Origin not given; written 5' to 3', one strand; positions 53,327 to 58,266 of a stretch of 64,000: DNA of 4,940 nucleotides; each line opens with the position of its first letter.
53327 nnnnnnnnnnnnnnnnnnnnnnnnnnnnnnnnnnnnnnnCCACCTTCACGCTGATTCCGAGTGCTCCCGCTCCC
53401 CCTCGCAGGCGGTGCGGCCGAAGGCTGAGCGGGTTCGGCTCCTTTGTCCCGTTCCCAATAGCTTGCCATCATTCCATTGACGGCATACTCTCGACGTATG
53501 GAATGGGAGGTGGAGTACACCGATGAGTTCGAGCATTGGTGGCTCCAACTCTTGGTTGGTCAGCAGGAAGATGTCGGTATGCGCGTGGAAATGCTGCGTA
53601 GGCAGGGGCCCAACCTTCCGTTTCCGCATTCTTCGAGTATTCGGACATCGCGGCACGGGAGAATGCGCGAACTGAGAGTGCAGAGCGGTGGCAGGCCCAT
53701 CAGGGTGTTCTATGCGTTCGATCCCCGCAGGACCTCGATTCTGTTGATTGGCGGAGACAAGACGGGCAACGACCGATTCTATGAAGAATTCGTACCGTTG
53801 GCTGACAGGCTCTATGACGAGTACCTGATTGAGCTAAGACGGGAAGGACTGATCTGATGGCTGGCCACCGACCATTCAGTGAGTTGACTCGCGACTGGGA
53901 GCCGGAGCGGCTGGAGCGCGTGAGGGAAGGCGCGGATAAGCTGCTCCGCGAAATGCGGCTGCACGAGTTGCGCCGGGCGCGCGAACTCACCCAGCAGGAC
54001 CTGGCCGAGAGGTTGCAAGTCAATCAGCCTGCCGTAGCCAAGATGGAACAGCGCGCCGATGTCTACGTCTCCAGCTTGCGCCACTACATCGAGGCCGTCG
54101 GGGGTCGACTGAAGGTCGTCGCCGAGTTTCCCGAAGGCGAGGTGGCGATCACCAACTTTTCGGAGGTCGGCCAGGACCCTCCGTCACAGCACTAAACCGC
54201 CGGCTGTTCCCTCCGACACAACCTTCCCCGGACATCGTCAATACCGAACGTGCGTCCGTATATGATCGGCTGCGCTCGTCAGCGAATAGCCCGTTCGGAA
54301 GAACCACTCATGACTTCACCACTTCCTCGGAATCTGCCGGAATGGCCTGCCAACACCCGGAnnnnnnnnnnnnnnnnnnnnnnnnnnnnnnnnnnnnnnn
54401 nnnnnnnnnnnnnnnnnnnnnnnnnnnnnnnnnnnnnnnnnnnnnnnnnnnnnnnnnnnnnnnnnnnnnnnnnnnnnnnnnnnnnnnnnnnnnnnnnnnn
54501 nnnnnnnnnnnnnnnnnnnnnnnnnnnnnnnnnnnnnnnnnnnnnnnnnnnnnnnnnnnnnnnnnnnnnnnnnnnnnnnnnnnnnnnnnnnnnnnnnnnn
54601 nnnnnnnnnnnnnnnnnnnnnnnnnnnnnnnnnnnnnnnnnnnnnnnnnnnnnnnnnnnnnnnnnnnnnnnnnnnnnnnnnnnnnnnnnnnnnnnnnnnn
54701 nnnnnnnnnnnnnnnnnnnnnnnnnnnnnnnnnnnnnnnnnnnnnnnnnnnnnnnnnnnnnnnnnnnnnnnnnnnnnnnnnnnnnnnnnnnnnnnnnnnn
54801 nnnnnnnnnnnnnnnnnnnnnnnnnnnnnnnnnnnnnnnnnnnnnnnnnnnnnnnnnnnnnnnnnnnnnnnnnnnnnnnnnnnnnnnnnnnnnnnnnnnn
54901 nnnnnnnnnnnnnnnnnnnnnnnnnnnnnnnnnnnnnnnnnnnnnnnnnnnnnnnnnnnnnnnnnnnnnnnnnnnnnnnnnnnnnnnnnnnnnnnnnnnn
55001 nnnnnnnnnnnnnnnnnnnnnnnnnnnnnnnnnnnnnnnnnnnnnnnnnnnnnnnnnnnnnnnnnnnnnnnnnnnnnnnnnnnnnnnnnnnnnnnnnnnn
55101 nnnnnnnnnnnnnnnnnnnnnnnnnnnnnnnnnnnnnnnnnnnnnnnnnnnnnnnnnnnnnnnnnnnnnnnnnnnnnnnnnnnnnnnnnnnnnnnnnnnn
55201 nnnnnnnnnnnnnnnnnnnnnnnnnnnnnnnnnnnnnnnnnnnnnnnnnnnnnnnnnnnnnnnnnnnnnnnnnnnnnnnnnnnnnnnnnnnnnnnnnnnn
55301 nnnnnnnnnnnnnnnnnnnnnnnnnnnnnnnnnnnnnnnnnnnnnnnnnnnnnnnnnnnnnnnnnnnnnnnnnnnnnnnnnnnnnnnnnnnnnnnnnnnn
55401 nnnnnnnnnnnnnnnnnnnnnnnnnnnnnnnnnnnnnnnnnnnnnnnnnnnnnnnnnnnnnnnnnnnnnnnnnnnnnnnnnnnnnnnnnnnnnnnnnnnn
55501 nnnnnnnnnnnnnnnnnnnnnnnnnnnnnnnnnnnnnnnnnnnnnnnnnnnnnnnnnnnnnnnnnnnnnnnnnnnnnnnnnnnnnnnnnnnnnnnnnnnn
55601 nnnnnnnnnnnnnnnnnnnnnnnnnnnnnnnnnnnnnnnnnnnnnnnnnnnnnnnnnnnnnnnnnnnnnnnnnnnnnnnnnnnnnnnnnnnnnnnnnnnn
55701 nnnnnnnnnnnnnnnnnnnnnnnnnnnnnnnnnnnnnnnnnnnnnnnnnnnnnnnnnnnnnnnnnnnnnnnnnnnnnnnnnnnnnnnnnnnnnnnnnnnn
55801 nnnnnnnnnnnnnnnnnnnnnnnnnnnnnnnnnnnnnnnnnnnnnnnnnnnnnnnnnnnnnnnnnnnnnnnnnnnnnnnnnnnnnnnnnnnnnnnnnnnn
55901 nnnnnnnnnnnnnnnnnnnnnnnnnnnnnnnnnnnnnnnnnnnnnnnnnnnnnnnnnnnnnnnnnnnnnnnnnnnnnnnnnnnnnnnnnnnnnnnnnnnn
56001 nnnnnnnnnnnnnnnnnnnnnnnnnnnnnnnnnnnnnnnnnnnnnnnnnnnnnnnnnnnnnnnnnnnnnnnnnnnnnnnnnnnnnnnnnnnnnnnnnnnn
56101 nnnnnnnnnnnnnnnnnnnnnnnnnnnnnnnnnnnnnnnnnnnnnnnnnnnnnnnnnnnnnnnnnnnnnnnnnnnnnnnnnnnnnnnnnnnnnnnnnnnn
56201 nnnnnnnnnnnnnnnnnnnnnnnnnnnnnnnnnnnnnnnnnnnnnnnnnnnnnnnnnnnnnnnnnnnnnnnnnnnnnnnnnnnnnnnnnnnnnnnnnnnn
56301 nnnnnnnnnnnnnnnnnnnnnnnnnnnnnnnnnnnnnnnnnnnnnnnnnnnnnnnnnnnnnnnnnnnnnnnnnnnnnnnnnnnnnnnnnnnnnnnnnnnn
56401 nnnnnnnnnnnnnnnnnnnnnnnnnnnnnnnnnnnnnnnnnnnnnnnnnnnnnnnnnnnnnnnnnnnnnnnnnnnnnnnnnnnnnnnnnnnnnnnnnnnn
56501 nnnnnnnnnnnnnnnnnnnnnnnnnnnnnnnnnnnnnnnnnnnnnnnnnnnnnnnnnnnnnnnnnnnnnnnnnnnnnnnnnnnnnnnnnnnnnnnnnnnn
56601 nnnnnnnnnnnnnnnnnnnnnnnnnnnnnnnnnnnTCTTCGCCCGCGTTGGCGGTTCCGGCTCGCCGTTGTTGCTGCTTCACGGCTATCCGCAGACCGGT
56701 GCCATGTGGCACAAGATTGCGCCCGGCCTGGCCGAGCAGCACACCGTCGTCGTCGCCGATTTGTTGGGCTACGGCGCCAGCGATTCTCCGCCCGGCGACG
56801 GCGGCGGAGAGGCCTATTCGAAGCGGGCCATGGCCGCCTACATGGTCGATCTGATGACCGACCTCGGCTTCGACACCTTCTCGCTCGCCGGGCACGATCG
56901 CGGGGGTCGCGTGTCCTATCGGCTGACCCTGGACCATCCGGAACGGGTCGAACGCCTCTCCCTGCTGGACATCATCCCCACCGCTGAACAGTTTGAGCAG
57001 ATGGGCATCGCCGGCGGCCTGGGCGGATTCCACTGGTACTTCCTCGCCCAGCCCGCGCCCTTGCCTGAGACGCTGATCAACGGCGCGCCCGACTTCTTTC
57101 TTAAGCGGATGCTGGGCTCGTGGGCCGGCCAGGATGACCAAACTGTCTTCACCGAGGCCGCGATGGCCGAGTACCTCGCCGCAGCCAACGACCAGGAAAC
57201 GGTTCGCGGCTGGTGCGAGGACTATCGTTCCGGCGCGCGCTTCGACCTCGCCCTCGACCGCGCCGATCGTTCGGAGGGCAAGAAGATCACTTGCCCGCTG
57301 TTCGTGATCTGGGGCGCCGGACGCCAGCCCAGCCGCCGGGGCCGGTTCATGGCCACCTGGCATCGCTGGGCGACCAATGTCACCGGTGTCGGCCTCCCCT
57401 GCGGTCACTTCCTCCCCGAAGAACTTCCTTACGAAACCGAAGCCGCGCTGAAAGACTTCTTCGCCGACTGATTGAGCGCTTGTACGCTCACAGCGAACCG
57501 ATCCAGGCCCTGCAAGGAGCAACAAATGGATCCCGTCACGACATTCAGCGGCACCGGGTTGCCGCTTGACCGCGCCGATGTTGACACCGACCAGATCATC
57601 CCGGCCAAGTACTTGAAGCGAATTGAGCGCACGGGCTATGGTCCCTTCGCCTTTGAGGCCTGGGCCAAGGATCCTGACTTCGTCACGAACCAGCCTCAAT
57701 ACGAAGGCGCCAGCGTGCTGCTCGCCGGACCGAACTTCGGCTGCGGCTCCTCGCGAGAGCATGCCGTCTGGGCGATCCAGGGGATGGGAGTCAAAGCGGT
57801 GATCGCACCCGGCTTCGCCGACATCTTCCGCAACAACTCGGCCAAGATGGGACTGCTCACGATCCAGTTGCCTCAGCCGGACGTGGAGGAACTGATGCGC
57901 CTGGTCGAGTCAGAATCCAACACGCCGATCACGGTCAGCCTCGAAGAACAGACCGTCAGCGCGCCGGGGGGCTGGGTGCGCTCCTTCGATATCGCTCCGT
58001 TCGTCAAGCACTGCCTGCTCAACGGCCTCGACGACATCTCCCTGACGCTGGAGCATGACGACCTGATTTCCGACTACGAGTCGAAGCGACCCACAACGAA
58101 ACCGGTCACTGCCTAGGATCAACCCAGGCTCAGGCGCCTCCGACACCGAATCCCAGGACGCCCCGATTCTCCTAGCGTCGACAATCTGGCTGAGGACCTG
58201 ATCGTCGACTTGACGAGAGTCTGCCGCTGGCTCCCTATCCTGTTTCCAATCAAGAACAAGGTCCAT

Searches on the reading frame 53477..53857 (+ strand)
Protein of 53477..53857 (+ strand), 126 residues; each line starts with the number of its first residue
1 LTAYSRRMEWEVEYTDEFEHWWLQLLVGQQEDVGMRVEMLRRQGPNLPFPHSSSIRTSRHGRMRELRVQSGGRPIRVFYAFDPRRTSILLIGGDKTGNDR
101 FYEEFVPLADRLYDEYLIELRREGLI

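Call 40: search_protein_families(library=pfam, proteins=[window:53477-53857:+])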
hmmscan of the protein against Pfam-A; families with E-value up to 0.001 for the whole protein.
window:53477-53857:+ (126 aa): 1 family
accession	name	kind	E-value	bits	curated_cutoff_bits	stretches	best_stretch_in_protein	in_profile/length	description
PF05973.20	Gp49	-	7.5e-17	61.6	23.9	1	22-113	3-89/90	Phage derived protein Gp49-like (DUF891)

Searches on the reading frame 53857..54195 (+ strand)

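Call 40: search_protein_families(library=pfam, proteins=[window:53857-54195:+])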
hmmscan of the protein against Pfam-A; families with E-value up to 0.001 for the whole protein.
window:53857-54195:+ (112 aa): 3 families
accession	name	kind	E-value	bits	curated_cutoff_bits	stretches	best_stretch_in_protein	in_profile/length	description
PF13744.12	HTH_37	-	6e-09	36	27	1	35-89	23-79/80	Helix-turn-helix domain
PF13560.12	HTH_31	-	4e-06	27.5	27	1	34-68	5-39/64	Helix-turn-helix domain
PF01381.28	HTH_3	-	3.5e-05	24.2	23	1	35-64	1-30/55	Helix-turn-helix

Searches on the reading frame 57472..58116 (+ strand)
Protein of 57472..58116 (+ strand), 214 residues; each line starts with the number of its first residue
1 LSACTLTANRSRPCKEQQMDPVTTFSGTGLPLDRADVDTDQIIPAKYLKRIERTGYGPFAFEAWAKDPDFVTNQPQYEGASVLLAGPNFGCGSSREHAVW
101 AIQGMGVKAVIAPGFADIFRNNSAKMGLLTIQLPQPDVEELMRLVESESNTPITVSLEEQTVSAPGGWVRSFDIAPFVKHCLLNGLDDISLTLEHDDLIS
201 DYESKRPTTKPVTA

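Call 40: search_protein_families(library=pfam, proteins=[window:57472-58116:+])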
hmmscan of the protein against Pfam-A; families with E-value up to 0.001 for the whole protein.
window:57472-58116:+ (214 aa): 1 family
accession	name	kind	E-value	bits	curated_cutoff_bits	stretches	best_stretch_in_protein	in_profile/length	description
PF00694.25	Aconitase_C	-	2e-27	96.6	22.8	1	20-135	2-130/131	Aconitase C-terminal domain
